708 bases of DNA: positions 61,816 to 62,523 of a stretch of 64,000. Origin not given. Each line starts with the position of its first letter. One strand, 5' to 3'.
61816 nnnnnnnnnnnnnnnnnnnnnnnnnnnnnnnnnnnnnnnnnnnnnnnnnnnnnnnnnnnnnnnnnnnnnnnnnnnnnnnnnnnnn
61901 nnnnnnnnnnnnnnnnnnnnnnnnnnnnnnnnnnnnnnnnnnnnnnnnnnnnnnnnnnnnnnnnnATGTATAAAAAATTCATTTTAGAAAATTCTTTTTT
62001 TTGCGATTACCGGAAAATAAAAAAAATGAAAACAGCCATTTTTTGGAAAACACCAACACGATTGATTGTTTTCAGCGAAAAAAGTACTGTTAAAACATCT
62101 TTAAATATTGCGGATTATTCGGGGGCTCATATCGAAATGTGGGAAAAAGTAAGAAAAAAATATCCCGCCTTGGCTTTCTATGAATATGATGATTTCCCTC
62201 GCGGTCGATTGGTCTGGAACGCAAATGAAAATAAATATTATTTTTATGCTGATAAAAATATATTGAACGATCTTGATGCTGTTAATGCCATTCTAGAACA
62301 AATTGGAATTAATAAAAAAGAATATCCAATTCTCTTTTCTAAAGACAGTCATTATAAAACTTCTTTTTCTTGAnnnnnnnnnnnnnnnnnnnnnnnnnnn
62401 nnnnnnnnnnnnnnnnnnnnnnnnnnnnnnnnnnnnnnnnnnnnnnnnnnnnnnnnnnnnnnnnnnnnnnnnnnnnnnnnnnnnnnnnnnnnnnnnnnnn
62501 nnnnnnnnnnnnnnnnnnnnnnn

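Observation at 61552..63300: Degenerate duplicate of the ppdK 3' end 1.15 kb downstream: footprint of site-specific integration into a protein-coding gene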

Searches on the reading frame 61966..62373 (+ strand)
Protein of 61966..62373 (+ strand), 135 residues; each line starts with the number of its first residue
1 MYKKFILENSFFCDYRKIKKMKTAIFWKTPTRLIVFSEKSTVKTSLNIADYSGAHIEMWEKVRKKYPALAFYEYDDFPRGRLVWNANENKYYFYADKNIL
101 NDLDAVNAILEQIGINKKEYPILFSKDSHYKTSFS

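Call 9: search_protein_families(library=pfam, proteins=[window:61966-62373:+], max_evalue=0.1)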
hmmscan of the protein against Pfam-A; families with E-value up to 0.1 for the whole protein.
window:61966-62373:+ (135 aa): 1 family
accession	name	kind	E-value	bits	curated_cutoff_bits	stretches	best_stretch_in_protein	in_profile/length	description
PF20767.2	DUF6839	-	0.0011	19.6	24.4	1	97-131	12-49/67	Domain of unknown function (DUF6839)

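Call 10: search_protein_families(library=ncbifam, proteins=[window:61966-62373:+], max_evalue=0.1)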
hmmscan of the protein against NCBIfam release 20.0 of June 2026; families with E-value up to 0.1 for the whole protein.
window:61966-62373:+ (135 aa): 0 families

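Call 22: find_encoding_contigs(protein=window:62026-62373:+, flank=10000, max_places=10)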
Protein window:62026-62373:+ (115 aa): 22 contigs read that carry it; 10 places shown.
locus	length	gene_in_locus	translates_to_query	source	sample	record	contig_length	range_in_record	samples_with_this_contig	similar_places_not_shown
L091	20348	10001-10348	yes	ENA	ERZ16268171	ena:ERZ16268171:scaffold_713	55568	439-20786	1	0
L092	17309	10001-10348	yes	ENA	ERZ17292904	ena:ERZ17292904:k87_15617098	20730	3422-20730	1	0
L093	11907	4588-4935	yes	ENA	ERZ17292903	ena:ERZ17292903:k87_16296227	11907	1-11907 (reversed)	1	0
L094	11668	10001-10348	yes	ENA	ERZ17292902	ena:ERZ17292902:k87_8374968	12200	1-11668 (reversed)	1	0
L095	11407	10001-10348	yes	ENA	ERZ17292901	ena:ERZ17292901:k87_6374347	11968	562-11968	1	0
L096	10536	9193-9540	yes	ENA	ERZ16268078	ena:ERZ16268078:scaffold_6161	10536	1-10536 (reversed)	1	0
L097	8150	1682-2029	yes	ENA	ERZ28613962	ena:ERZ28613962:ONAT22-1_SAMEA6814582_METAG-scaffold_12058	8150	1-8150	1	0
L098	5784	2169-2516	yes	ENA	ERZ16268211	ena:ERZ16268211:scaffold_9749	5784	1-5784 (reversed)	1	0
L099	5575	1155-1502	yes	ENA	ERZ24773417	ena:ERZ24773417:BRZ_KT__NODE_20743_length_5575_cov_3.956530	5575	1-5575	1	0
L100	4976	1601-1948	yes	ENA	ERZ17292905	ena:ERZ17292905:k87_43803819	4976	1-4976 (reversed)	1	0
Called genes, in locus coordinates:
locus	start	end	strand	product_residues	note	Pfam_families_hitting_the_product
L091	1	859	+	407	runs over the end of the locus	PF13527:Acetyltransf_9, PF00583:Acetyltransf_1 (weak), PF13508:Acetyltransf_7 (faint), PF17668:Acetyltransf_17, PF13530:SCP2_2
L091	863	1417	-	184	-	PF02834:LigT_PEase, PF13563:2_5_RNA_ligase2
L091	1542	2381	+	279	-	-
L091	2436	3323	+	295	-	PF00535:Glycos_transf_2, PF10111:Glyco_tranf_2_2, PF13641:Glyco_tranf_2_3, PF13632:Glyco_trans_2_3 (weak)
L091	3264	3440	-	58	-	-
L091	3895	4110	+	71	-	-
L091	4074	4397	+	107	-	-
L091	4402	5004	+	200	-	PF02091:tRNA-synt_2e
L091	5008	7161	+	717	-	PF02092:tRNA_synt_2f, PF05746:DALR_1 (weak)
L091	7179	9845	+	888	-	PF01326:PPDK_N, PF00391:PEP-utilizers, PF02896:PEP-utilizers_C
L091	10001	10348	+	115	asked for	-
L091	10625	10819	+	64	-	-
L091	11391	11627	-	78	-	PF13560:HTH_31 (weak), PF01381:HTH_3, PF12844:HTH_19 (weak)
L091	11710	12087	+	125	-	-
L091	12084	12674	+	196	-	-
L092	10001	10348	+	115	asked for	-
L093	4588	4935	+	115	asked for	-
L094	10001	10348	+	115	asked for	-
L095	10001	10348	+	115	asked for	-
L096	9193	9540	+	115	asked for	-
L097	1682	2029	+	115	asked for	-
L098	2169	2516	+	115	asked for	-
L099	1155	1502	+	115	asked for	-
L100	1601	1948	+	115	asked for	-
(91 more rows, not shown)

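Call 26: find_homologous_proteins(query=window:62026-62373:+, max_evalue=0.01)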
Query window:62026-62373:+ (115 aa): 12 proteins with E <= 0.01 among 14 candidates.
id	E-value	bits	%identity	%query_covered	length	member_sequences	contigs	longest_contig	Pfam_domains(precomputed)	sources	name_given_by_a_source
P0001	1.0e-71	256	100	100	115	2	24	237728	-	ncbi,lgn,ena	-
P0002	1.5e-42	162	61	98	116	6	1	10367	-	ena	-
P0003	9.5e-39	150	56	97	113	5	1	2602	-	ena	-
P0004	1.3e-38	149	59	97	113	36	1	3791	-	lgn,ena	-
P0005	2.4e-38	149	57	98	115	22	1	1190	-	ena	-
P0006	2.5e-38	149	58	97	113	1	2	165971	-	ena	-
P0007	6.6e-38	147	56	97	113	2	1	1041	-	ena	-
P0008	3.4e-37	145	57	97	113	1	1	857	-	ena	-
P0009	3.5e-37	145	54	97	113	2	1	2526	-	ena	-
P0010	1.4e-36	143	54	97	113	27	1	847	-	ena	-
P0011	2.8e-35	139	54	97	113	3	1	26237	-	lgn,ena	-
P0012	2.2e-20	91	65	55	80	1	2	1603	-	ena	-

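Call 28: find_encoding_contigs(protein=P0006, flank=8000, max_places=3)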
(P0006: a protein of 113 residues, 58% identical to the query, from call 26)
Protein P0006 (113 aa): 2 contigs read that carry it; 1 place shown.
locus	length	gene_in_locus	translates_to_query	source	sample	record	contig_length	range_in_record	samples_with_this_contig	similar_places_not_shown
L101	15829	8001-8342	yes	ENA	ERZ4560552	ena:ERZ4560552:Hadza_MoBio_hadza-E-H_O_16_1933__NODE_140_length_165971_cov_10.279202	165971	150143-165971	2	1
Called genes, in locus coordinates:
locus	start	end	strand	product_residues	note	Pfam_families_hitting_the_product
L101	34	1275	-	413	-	PF00389:2-Hacid_dh, PF02826:2-Hacid_dh_C, PF01842:ACT (weak), PF22629:ACT_AHAS_ss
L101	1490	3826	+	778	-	PF09972:DUF2207, PF20990:DUF2207_C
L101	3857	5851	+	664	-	PF02518:HATPase_c, PF00204:DNA_gyraseB, PF01751:Toprim, PF00986:DNA_gyraseB_C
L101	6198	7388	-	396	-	PF12706:Lactamase_B_2, PF07521:RMMBL (faint)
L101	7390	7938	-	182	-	PF01612:DNA_pol_A_exo1 (faint), PF00929:RNase_T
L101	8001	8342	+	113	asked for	-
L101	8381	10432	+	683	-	PF13238:AAA_18 (faint), PF13401:AAA_22 (faint), PF00910:RNA_helicase (faint), PF05496:RuvB_N (faint), PF13191:AAA_16 (faint), PF00004:AAA, PF07728:AAA_5 (faint), PF00004:AAA, +2 more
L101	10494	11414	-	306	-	-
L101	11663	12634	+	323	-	PF13280:WYL, PF25583:WCX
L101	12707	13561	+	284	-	PF03796:DnaB_C, PF06745:ATPase (weak), PF13191:AAA_16 (weak), PF13481:AAA_25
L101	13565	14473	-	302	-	-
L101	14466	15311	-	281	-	PF23745:ANK_LRRK2 (faint), PF12796:Ank_2, PF13606:Ank_3 (faint), PF13857:Ank_5 (faint), PF12796:Ank_2, PF13637:Ank_4, PF00023:Ank (weak)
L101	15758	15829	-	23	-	?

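Call 29: find_encoding_contigs(protein=P0002, flank=8000, max_places=3)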
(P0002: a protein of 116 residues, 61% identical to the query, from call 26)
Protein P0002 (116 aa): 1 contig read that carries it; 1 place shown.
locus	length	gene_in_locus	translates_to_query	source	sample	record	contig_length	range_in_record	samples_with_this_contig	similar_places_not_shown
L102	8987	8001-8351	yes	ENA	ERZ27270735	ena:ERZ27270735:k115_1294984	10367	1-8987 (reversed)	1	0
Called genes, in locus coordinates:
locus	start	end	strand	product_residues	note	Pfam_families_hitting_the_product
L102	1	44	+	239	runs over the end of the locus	PF00005:ABC_tran, PF13304:AAA_21 (faint)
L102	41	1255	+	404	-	PF12704:MacB_PCD, PF02687:FtsX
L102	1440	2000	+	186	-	PF00213:OSCP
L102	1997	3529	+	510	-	PF02874:ATP-synt_ab_N, PF00006:ATP-synt_ab, PF00306:ATP-synt_ab_C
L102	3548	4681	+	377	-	PF00231:ATP-synt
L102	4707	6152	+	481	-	PF02874:ATP-synt_ab_N, PF00006:ATP-synt_ab, PF22919:ATP-synt_VA_C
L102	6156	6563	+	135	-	PF02823:ATP-synt_DE_N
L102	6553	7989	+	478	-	PF01554:MatE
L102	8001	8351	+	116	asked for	-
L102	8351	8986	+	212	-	?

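Call 30: find_encoding_contigs(protein=P0011, flank=8000, max_places=3)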
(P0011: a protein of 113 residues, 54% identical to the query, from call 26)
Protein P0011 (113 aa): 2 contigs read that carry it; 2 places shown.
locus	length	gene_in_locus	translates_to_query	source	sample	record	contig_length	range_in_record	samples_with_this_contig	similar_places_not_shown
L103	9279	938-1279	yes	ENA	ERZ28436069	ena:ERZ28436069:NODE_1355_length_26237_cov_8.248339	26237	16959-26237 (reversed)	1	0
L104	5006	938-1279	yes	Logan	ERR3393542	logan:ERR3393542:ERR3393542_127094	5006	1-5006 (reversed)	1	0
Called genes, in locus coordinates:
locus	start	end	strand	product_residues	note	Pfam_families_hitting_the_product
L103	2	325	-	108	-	?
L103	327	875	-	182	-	PF01612:DNA_pol_A_exo1 (faint), PF00929:RNase_T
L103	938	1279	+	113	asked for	-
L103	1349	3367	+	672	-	PF05496:RuvB_N (faint), PF13191:AAA_16 (faint), PF00004:AAA, PF00910:RNA_helicase (faint), PF07728:AAA_5 (faint), PF13238:AAA_18 (faint), PF13401:AAA_22 (faint), PF00004:AAA, +2 more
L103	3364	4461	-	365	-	-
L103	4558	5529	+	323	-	PF13280:WYL, PF25583:WCX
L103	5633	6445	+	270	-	PF03796:DnaB_C, PF06745:ATPase (weak), PF13191:AAA_16, PF13481:AAA_25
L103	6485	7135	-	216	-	PF01545:Cation_efflux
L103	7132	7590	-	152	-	PF01047:MarR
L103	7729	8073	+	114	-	PF07883:Cupin_2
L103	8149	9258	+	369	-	PF20573:DUF6782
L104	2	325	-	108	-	?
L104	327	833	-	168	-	PF00929:RNase_T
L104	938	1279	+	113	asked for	-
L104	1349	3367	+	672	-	PF05496:RuvB_N (faint), PF13191:AAA_16 (faint), PF00004:AAA, PF00910:RNA_helicase (faint), PF07728:AAA_5 (faint), PF13238:AAA_18 (faint), PF13401:AAA_22 (faint), PF00004:AAA, +2 more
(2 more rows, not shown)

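Call 33: search_protein_families(library=pfam, proteins=[window:62026-62373:+], max_evalue=10)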
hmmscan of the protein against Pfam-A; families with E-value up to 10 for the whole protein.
window:62026-62373:+ (115 aa): 3 families
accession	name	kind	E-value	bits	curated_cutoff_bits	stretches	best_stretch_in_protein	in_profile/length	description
PF20767.2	DUF6839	-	0.00064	20.3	24.4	1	77-111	12-49/67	Domain of unknown function (DUF6839)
PF20853.2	WKTW_rpt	-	0.1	12.9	24.7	1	2-9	2-9/21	WKTW repeat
PF19772.4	DUF6258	-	0.14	12.7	25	1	35-108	32-103/136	Family of unknown function (DUF6258)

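Call 42: search_protein_families(library=phrogs, proteins=[window:62026-62373:+], max_evalue=0.1)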
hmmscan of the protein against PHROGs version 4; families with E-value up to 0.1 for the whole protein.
window:62026-62373:+ (115 aa): 0 families

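Call 43: search_protein_families(library=padloc, proteins=[window:62026-62373:+], max_evalue=0.1)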
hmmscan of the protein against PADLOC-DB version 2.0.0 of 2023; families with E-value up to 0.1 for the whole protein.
window:62026-62373:+ (115 aa): 1 family
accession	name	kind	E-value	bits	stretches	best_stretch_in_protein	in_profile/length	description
PDLC02405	Aga_Cas4-like_Nuc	-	0.0012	16.3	1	39-99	31-91/270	Class II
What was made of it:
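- On Site-specific integrative element inserted in a gene 3' end (e14 or ICE type): Neither gives a recombinase hit in Pfam, NCBIfam, PHROGs or PADLOC (calls 9, 10, 33, 42, 43).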

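Call 45: predict_structure(alignment_id=A2)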
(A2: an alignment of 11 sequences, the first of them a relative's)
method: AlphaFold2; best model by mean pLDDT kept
length: 115 residues; sequences in the alignment: 11
mean_pLDDT: 56.5   pTM: 0.49
mean pLDDT of the five models: 56.5, 47.6, 46.0, 44.9, 43.0
residues with pLDDT >= 90: 0; 70-90: 3; 50-70: 84; < 50: 28
segments of 3 or more residues with pLDDT < 50: 22-34, 51-56, 110-115
pLDDT, mean of each block of 10 residues (from residue 1): 58 58 36 49 60 52 69 64 67 63 56 35
secondary structure, 60 per line:
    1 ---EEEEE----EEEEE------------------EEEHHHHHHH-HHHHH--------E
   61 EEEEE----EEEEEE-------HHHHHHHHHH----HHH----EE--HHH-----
elements in order: E4-8 E13-17 E36-38 H39-45 H47-51 E60-65 E70-75 H83-92
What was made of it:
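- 62026..62373 (+): ORF115, a small conserved protein of unknown function. The AlphaFold model was poor (pLDDT 56; call 45).
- Tried and rejected: Structure prediction of ORF115: pLDDT 56, too poor for a fold search, which I did not run (call 45).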

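Call 75: find_related_loci(query=A2, collection=viral_contigs, flank=5000)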
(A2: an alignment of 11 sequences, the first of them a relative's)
Query A2 (115 aa) in viral_contigs; peptide patterns used: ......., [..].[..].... (x = any residue, [..] = any of these).
59 stretches matched a pattern, but none encodes a relative of the query by tblastn (E <= 1e-3).
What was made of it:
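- Tried and rejected: ORF115 relatives in viral contigs: none (call 75).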
